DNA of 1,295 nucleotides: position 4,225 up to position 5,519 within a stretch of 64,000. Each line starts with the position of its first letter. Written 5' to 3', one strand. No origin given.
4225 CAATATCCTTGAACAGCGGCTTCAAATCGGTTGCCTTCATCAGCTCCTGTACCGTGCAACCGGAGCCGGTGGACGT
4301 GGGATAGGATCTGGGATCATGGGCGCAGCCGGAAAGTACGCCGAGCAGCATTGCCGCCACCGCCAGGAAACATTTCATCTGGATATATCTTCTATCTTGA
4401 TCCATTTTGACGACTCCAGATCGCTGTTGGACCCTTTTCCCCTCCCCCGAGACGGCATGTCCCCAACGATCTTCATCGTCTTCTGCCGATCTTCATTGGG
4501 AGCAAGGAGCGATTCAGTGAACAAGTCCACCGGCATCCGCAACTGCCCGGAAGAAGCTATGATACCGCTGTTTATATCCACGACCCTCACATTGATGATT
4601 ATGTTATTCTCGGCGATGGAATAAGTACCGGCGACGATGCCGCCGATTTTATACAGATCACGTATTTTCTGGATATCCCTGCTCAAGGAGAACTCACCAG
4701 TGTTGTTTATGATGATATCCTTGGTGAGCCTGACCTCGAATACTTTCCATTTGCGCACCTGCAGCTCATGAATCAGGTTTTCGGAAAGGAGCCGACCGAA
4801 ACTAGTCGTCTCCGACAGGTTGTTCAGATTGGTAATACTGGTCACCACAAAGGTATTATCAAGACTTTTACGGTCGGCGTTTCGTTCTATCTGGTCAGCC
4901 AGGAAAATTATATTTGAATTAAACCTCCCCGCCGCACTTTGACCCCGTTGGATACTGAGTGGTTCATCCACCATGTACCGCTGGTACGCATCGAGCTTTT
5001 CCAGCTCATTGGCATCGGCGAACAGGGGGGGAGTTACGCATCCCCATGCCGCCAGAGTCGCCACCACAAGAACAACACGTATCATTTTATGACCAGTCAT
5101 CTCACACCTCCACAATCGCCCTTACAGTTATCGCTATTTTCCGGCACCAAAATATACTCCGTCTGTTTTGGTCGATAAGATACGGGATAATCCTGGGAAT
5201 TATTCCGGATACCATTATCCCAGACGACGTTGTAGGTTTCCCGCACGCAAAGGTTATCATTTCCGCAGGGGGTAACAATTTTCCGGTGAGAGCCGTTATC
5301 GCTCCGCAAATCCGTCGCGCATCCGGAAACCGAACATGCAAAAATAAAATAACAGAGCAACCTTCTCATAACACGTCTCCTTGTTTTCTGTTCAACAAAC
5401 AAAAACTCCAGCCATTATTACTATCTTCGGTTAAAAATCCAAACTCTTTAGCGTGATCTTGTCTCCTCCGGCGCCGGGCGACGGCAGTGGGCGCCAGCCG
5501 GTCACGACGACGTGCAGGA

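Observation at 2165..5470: Low-GC five-gene islet inserted at the 3' end of tRNA-Pro, bounded by a repeat of the tRNA end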

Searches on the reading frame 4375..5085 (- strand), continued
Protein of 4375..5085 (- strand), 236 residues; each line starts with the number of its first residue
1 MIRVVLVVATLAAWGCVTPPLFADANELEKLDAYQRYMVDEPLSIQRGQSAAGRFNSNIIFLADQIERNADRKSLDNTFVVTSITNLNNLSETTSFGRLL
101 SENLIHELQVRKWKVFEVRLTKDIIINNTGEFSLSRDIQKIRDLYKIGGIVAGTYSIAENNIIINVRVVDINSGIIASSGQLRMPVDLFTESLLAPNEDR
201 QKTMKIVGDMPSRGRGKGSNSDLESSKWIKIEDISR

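Call 24: find_encoding_contigs(protein=P0102, flank=10000, max_places=2)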
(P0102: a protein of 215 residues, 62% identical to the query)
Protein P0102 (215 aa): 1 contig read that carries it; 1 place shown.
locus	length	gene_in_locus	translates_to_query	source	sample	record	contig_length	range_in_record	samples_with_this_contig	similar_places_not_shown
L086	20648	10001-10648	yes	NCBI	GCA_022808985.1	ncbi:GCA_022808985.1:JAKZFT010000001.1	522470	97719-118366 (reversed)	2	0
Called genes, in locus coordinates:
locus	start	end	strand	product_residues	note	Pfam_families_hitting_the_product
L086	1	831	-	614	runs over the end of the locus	PF01565:FAD_binding_4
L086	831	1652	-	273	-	PF01209:Ubie_methyltran, PF13489:Methyltransf_23, PF03141:Methyltransf_29 (weak), PF08241:Methyltransf_11, PF08242:Methyltransf_12, PF13649:Methyltransf_25, PF13847:Methyltransf_31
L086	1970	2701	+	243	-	PF14378:PAP2_3, PF01569:PAP2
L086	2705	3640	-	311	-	PF08240:ADH_N, PF00107:ADH_zinc_N, PF13602:ADH_zinc_N_2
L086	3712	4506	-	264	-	-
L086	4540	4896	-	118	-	PF02452:PemK_toxin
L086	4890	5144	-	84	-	-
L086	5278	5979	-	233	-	PF08713:DNA_alkylation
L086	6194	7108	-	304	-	PF13365:Trypsin_2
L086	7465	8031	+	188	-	PF01966:HD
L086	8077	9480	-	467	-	PF01134:GIDA (weak), PF07992:Pyr_redox_2, PF13738:Pyr_redox_3, PF00070:Pyr_redox, PF02852:Pyr_redox_dim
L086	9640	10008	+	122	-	-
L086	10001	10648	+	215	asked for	PF17680:FlgO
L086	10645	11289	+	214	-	PF17680:FlgO (weak)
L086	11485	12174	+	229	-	PF00027:cNMP_binding, PF13545:HTH_Crp_2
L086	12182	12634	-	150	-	PF04463:2-thiour_desulf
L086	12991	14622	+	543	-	PF01590:GAF, PF13185:GAF_2, PF00512:HisKA, PF02518:HATPase_c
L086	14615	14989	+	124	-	PF00072:Response_reg, PF20274:cREC_REC (weak)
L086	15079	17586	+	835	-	PF00483:NTP_transferase, PF12804:NTP_transf_3 (weak), PF25084:LbH_EIF2B, PF00132:Hexapep (weak), PF24894:Hexapep_GlmU (weak), PF25087:GMPPB_C, PF02878:PGM_PMM_I, PF02879:PGM_PMM_II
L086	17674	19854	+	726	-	PF03065:Glyco_hydro_57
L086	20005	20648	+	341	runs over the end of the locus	PF01087:GalP_UDP_transf, PF16268:DUF4921 (faint), PF16285:DUF4931_N, PF02744:GalP_UDP_tr_C (weak)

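Call 25: find_encoding_contigs(protein=P0031, flank=10000, max_places=2)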
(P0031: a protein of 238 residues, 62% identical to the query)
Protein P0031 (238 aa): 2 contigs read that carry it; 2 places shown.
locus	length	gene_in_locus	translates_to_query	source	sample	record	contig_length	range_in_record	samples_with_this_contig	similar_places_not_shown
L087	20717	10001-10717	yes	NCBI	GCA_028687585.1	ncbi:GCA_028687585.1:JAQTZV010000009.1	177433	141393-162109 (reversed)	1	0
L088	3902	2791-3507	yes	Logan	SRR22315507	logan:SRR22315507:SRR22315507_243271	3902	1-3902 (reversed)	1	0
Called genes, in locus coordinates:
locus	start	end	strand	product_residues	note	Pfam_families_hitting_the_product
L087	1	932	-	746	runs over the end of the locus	PF03104:DNA_pol_B_exo1, PF00136:DNA_pol_B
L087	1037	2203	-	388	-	PF00438:S-AdoMet_synt_N, PF02772:S-AdoMet_synt_M, PF02773:S-AdoMet_synt_C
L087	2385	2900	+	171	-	-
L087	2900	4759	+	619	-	-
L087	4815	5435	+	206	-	PF03938:OmpH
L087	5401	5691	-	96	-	-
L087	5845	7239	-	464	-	PF05221:AdoHcyase, PF00670:AdoHcyase_NAD, PF02826:2-Hacid_dh_C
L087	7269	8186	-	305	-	PF01022:HTH_5, PF01209:Ubie_methyltran, PF13489:Methyltransf_23, PF13847:Methyltransf_31, PF08241:Methyltransf_11, PF08242:Methyltransf_12, PF13649:Methyltransf_25, PF20922:Anamorsin_N (weak), +1 more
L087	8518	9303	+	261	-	PF02900:LigB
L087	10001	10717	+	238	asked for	PF17680:FlgO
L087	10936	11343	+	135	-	PF17680:FlgO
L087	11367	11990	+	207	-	PF13505:OMP_b-brl, PF01617:Surface_Ag_2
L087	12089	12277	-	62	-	-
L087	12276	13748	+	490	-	-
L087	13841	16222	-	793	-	PF00488:MutS_V, PF20297:MSSS (weak), PF01713:Smr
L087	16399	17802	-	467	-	PF00749:tRNA-synt_1c, PF19269:Anticodon_2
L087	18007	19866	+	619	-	PF00501:AMP-binding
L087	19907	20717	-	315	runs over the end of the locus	PF04055:Radical_SAM, PF16199:Radical_SAM_C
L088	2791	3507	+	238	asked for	PF17680:FlgO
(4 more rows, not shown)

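Call 41: find_encoding_contigs(protein=P0006, flank=8000, max_places=2)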
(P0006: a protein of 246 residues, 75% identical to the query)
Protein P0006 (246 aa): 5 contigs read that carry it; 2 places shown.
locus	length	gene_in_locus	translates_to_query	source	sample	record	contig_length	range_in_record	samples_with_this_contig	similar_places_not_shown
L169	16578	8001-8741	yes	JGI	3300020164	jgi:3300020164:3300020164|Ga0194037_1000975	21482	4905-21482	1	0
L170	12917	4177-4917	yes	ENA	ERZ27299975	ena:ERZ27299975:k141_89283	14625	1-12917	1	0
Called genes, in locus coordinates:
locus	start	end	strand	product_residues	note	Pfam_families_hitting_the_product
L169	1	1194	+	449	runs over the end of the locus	PF00270:DEAD, PF04851:ResIII (weak), PF00271:Helicase_C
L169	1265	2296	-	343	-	PF21016:RlmN_N, PF04055:Radical_SAM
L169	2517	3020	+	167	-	PF01327:Pep_deformylase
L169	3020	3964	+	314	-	PF00551:Formyl_trans_N, PF02911:Formyl_trans_C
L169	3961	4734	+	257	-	PF01976:DUF116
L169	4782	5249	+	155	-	PF00578:AhpC-TSA, PF08534:Redoxin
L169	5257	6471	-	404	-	PF03453:MoeA_N, PF00994:MoCF_biosynth, PF03454:MoeA_C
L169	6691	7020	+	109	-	PF00085:Thioredoxin, PF13098:Thioredoxin_2, PF13905:Thioredoxin_8 (faint)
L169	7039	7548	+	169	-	PF00578:AhpC-TSA, PF08534:Redoxin, PF00085:Thioredoxin (faint), PF13728:TraF (faint), PF13098:Thioredoxin_2, PF13905:Thioredoxin_8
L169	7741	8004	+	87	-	-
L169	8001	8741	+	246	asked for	PF17680:FlgO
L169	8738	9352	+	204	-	PF17680:FlgO (faint)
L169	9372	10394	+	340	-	-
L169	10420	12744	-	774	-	PF08447:PAS_3, PF00512:HisKA (weak), PF02518:HATPase_c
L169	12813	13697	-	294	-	PF00497:SBP_bac_3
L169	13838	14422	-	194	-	PF01195:Pept_tRNA_hydro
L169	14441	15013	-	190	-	PF01386:Ribosomal_L25p, PF14693:Ribosomal_TL5_C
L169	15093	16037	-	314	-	PF13793:Pribosyltran_N, PF00156:Pribosyltran, PF14572:Pribosyl_synth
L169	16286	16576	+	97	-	?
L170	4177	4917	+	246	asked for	PF17680:FlgO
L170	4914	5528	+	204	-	PF17680:FlgO (faint)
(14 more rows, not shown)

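Call 42: find_encoding_contigs(protein=P0008, flank=8000, max_places=2)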
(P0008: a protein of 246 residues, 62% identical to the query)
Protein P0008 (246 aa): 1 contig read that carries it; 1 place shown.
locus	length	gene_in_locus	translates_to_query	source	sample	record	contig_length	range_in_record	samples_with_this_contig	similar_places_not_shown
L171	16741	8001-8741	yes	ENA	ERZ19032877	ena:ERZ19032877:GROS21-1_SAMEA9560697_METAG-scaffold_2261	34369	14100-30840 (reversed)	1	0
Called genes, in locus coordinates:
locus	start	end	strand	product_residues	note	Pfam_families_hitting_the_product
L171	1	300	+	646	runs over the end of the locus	PF14827:dCache_3, PF17201:Cache_3-Cache_2, PF17203:sCache_3_2 (faint), PF17202:sCache_3_3, PF00672:HAMP, PF00015:MCPsignal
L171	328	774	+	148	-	PF01584:CheW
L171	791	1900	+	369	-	PF00072:Response_reg, PF01339:CheB_methylest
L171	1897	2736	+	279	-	PF03705:CheR_N (weak), PF08242:Methyltransf_12 (faint), PF01739:CheR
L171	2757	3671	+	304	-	PF00072:Response_reg, PF00990:GGDEF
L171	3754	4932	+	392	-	-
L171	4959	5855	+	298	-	PF01584:CheW, PF00072:Response_reg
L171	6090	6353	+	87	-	-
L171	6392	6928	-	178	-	-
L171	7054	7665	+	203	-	PF03975:CheD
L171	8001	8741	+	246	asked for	PF17680:FlgO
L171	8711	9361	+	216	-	-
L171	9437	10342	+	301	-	-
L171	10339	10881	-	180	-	PF03783:CsgG (weak)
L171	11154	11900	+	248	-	-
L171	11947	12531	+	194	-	-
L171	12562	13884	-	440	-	PF00072:Response_reg, PF13487:HD_5, PF01966:HD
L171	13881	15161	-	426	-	PF00072:Response_reg, PF00512:HisKA (weak), PF02518:HATPase_c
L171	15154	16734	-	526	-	PF00989:PAS, PF08448:PAS_4 (weak), PF13188:PAS_8 (faint), PF13426:PAS_9 (weak), PF00989:PAS, PF08448:PAS_4, PF13426:PAS_9, PF02518:HATPase_c, +1 more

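Call 43: find_encoding_contigs(protein=P0028, flank=8000, max_places=2)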
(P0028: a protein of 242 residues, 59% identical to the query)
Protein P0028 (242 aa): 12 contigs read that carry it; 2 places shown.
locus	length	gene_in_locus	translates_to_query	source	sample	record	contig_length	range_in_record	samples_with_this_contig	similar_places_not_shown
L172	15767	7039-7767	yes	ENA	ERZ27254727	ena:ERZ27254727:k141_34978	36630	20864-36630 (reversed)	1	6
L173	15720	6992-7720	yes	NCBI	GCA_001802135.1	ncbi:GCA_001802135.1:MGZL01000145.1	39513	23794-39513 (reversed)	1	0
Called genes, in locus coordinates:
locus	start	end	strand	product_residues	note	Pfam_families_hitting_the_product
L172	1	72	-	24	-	?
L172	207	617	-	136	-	-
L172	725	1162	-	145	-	-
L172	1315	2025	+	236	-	PF00072:Response_reg, PF00486:Trans_reg_C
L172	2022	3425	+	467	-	PF00672:HAMP, PF00512:HisKA, PF02518:HATPase_c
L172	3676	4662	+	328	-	PF00140:Sigma70_r1_2, PF04542:Sigma70_r2, PF04539:Sigma70_r3, PF04545:Sigma70_r4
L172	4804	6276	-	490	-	PF00989:PAS (weak), PF08448:PAS_4 (weak), PF13426:PAS_9, PF00989:PAS, PF13426:PAS_9, PF08447:PAS_3 (weak), PF00512:HisKA, PF02518:HATPase_c, +1 more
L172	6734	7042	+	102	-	-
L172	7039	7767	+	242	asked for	PF17680:FlgO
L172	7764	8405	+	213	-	PF17680:FlgO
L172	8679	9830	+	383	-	PF13506:Glyco_transf_21, PF00535:Glycos_transf_2, PF13641:Glyco_tranf_2_3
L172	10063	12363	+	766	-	PF05157:MshEN, PF00437:T2SSE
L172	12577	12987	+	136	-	PF01814:Hemerythrin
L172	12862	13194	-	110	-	-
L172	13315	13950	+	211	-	PF00990:GGDEF (weak)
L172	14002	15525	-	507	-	PF07690:MFS_1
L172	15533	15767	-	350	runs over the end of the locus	PF25919:BSH_CusB (faint), PF25917:BSH_RND, PF25973:BSH_CzcB (weak), PF25876:HH_MFP_RND (weak), PF25954:Beta-barrel_RND_2 (weak)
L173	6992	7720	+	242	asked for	PF17680:FlgO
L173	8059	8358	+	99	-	PF17680:FlgO (weak)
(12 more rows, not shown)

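Call 62: search_solved_structures(query=window:4375-5085:-, max_evalue=1)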
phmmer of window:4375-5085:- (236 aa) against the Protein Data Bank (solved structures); distinct sequences matched with E-value up to 1: 2.
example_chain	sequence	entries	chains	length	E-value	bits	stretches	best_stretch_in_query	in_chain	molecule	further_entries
9yfg_Hb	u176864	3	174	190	1.5e-14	57.6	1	78-200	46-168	FlgO domain-containing protein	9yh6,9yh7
9yds_Ab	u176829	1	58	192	1.5e-14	57.6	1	78-200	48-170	FlgO domain-containing protein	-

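Call 69: search_protein_families(library=pfam, proteins=[L081:12208-12573:+, L081:12570-12965:+, L081:13392-14117:+, L083:9242-9451:-], max_evalue=0.01)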
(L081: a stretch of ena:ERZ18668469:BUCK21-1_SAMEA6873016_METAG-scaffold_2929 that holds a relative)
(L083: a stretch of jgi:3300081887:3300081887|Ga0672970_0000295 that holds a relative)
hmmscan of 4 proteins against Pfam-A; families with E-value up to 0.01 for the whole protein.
L081:12208-12573:+ (121 aa): 0 families

L081:12570-12965:+ (131 aa): 3 families
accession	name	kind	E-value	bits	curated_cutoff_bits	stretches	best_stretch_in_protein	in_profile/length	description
PF00176.29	SNF2-rel_dom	-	7.2e-09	35.6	24.9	1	55-106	17-73/290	SNF2-related domain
PF13872.12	AAA_34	-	0.0014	18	27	1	29-95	34-101/306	P-loop containing NTP hydrolase pore-1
PF04851.21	ResIII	-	0.003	17.9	22.5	1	37-105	3-75/164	Type III restriction enzyme, res subunit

L081:13392-14117:+ (241 aa): 1 family
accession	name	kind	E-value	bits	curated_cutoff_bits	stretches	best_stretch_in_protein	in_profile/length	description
PF13749.12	HATPase_c_4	-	3.9e-11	43.2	26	1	100-182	4-87/89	Putative ATP-dependent DNA helicase recG C-terminal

L083:9242-9451:- (69 aa): 0 families

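Call 79: search_dna_similar(query=window:4375-5085:-, collection=plasmids, mode=protein, max_rows=10)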
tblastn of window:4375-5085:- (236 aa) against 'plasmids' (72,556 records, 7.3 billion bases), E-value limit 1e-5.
No match.

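Call 80: search_dna_similar(query=window:4375-5085:-, collection=phages, mode=protein, max_rows=10)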
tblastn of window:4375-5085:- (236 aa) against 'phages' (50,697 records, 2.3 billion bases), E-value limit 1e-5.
No match.

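Call 83: find_related_loci(query=window:4375-5085:-, collection=viral_contigs, flank=5000)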
Query window:4375-5085:- (236 aa) in viral_contigs; peptide patterns used: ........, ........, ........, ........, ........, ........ (x = any residue, [..] = any of these).
50 stretches matched a pattern, but none encodes a relative of the query by tblastn (E <= 1e-3).

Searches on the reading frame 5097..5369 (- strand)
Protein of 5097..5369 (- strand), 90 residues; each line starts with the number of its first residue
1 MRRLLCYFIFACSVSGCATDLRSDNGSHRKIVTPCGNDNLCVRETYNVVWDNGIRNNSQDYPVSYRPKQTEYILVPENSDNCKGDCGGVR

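Call 7: search_protein_families(library=pfam, proteins=[window:5097-5369:-], max_evalue=0.1)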
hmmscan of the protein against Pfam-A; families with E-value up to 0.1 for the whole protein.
window:5097-5369:- (90 aa): 0 families

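Call 8: search_protein_families(library=ncbifam, proteins=[window:5097-5369:-], max_evalue=0.1)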
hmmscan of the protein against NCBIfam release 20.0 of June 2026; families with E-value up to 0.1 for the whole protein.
window:5097-5369:- (90 aa): 0 families

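Call 94: search_solved_structures(query=A5, max_evalue=5)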
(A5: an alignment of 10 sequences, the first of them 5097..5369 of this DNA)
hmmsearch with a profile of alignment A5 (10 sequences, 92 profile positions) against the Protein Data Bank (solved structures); distinct sequences matched with E-value up to 5: 8.
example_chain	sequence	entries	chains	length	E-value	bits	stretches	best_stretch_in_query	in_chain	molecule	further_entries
5bmg_A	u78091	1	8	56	0.29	14.5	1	9-39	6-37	Immunoglobulin G-binding protein G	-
6az3_j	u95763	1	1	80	0.65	13.3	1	40-69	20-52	60S ribosomal protein L37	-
10uv_A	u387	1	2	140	0.68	13.3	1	20-82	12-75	Cohesin domain number 2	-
9ptu_A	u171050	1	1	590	0.69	13.3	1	13-45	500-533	DDB1- and CUL4-associated factor 11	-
3jcs_j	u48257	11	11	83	0.69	13.3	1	40-69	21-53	ribosomal protein L37e | eL37 | Ribosomal protein L37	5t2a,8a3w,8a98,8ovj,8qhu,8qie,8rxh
4v8m_Bn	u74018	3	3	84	0.75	13.1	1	40-69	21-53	RIBOSOMAL PROTEIN L37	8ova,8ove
4wjl_A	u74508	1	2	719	0.8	13.1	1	8-80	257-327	Inactive dipeptidyl peptidase 10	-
5t5h_n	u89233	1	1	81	0.81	13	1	40-68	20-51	Ribosomal protein L37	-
